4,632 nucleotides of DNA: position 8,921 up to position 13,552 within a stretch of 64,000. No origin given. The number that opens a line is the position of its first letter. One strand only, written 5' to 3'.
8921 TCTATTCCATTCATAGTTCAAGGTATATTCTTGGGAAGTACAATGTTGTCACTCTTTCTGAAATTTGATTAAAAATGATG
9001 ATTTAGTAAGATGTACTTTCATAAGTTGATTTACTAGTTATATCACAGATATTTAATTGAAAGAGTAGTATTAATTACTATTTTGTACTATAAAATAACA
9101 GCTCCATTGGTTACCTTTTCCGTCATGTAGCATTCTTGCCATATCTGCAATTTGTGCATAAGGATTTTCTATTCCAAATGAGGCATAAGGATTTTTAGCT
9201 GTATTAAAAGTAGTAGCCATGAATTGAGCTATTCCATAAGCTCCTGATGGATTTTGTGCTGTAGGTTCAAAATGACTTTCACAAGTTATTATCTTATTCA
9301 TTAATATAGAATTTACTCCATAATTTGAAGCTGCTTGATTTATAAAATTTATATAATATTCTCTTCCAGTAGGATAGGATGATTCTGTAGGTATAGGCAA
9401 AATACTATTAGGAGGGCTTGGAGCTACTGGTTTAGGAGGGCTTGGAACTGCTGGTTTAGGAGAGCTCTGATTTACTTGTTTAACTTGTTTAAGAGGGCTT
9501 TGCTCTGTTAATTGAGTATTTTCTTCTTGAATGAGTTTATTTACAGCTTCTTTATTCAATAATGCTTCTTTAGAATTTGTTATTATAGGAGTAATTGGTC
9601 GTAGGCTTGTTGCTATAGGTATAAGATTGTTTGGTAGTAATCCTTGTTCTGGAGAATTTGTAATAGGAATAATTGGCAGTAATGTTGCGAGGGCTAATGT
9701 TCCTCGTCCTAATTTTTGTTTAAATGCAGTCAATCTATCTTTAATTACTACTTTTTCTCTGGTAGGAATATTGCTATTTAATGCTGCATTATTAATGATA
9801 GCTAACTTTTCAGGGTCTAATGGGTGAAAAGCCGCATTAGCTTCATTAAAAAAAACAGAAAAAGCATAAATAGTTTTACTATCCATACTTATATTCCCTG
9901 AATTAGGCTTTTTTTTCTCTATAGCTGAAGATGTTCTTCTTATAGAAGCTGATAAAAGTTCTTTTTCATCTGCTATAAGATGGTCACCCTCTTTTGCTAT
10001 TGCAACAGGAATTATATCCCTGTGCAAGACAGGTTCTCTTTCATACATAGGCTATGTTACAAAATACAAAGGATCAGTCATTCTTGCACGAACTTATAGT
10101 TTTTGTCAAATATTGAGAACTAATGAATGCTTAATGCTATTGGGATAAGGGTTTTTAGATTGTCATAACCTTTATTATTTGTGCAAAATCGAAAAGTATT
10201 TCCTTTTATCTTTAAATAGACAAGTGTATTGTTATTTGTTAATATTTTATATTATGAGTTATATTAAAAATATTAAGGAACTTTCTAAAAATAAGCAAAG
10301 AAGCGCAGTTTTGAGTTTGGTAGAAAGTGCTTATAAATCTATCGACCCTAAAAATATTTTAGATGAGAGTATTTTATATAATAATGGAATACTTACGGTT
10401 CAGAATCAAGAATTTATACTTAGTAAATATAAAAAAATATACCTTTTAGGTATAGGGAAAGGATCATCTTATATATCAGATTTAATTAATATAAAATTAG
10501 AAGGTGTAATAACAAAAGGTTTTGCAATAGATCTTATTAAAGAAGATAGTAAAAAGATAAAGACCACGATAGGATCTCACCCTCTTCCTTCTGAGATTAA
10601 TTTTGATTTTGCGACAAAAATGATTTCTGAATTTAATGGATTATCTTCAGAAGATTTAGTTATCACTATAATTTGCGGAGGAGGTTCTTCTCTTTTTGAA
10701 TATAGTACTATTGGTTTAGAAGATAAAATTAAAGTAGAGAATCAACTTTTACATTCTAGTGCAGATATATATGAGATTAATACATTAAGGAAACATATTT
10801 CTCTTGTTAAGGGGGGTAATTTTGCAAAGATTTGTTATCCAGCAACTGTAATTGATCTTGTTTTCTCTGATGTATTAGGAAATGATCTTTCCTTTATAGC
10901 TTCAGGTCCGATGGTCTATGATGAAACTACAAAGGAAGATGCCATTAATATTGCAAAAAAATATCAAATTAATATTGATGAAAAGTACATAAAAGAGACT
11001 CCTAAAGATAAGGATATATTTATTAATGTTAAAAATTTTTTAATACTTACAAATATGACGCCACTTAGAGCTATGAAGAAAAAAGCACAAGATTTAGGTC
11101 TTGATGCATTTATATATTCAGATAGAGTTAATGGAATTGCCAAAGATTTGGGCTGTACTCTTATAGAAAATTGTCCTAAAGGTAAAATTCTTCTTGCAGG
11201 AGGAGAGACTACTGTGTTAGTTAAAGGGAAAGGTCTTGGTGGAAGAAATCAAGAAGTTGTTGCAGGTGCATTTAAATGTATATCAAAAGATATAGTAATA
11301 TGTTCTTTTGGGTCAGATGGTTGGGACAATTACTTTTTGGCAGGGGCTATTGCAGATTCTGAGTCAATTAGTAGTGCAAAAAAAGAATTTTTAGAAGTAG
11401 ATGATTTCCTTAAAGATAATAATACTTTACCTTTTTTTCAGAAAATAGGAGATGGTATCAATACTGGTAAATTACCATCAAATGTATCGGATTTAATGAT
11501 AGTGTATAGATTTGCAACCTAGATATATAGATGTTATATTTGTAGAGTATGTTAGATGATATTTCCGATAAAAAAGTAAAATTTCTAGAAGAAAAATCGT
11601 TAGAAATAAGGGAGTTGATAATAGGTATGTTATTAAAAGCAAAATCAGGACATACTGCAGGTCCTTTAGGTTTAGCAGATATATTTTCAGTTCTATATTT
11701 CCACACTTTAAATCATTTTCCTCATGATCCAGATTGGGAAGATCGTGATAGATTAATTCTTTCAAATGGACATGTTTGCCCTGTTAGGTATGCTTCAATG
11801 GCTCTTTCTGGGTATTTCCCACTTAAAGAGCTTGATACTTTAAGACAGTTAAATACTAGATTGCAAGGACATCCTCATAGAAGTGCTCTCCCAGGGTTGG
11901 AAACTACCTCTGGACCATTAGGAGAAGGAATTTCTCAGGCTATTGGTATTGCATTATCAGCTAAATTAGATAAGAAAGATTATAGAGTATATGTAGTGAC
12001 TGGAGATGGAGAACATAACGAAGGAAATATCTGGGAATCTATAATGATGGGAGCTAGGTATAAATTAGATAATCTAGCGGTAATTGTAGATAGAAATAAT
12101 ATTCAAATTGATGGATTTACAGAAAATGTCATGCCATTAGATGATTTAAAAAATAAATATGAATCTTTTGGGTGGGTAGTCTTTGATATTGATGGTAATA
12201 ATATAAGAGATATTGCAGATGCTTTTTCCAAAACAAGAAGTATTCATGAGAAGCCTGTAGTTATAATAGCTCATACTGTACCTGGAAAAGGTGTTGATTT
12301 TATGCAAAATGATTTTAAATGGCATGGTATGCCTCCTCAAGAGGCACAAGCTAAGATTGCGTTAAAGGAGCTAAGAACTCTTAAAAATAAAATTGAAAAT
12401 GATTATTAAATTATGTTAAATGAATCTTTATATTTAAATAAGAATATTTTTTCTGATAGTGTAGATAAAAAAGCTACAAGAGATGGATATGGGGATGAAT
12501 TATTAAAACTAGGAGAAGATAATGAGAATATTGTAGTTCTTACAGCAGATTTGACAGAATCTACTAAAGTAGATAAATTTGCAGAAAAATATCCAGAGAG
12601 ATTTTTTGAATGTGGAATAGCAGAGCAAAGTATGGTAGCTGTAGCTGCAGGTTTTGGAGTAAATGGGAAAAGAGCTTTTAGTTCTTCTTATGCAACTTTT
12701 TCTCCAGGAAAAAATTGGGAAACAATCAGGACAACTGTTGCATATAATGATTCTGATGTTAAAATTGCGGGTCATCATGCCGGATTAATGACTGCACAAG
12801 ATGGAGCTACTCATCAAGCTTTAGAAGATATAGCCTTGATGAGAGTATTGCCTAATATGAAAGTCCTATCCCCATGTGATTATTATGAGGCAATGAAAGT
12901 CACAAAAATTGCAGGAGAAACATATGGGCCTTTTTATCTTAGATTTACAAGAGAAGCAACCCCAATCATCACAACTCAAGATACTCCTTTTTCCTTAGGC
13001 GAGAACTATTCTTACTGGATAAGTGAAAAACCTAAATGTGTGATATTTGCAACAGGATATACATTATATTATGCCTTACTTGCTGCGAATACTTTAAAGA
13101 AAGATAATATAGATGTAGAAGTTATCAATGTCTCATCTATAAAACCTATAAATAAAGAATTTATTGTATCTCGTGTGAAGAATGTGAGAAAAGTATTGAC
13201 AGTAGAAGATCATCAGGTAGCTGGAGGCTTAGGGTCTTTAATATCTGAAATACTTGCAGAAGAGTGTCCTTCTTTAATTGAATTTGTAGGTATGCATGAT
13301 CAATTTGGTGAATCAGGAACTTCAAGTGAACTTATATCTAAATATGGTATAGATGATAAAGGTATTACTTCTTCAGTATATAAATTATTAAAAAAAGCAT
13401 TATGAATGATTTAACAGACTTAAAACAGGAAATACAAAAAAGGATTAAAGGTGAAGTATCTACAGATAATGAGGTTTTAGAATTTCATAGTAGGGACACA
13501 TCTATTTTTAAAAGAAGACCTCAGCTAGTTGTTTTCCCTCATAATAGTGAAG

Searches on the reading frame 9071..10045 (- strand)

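Call 58: search_protein_families(library=pfam, proteins=[window:9071-10045:-], max_evalue=0.00001)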
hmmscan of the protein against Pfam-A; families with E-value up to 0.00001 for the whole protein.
window:9071-10045:- (324 aa): 1 family
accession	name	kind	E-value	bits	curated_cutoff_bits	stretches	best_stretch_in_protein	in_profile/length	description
PF01464.25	SLT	-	4.7e-10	39.5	21.3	1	235-285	3-53/117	Transglycosylase SLT domain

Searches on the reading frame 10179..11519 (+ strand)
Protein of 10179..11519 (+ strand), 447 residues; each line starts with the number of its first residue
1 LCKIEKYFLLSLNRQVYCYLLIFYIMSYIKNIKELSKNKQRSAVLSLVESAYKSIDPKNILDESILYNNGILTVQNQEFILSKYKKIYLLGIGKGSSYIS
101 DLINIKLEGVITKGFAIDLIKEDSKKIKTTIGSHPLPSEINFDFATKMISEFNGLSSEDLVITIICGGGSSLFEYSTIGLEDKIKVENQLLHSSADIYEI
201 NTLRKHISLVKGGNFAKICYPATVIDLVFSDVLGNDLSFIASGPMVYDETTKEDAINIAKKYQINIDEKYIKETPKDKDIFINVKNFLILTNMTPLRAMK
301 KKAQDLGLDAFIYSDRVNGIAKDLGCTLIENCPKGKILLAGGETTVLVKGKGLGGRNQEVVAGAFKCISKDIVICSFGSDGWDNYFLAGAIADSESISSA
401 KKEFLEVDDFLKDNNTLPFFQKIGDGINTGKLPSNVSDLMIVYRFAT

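Call 58: search_protein_families(library=pfam, proteins=[window:10179-11519:+], max_evalue=0.00001)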
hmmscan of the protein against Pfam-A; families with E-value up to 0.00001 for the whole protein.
window:10179-11519:+ (447 aa): 2 families
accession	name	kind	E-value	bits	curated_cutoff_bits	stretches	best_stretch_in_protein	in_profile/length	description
PF13660.11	DUF4147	-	3.3e-56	190.8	23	1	45-267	3-226/234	Domain of unknown function (DUF4147)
PF05161.18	MOFRL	-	6e-23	81.5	28.3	1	337-438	2-106/106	MOFRL family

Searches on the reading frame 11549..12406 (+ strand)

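Call 58: search_protein_families(library=pfam, proteins=[window:11549-12406:+], max_evalue=0.00001)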
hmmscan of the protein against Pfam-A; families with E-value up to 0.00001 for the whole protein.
window:11549-12406:+ (286 aa): 3 families
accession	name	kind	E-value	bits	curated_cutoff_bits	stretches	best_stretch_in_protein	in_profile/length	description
PF00456.26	Transketolase_N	-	1.5e-59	202.1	22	1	19-270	8-270/334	Transketolase, thiamine diphosphate binding domain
PF13292.11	DXP_synthase_N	-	5.4e-11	42.7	21.2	1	4-188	9-176/274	1-deoxy-D-xylulose-5-phosphate synthase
PF00676.26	E1_dh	-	6.8e-07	29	22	1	118-225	97-203/300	Dehydrogenase E1 component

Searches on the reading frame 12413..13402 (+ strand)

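Call 58: search_protein_families(library=pfam, proteins=[window:12413-13402:+], max_evalue=0.00001)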
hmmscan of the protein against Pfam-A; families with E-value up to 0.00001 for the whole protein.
window:12413-13402:+ (330 aa): 3 families
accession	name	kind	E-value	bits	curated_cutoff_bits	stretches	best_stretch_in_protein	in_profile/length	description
PF02779.29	Transket_pyr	-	5.3e-37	127.6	27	1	19-183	2-172/174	Transketolase, pyrimidine binding domain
PF02780.25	Transketolase_C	-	3.3e-23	82.4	25.9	1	204-318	7-124/124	Transketolase, C-terminal domain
PF22613.1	Transketolase_C_1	-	1.1e-07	32.4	27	1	205-314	10-113/113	Transketolase-like TK C-terminal domain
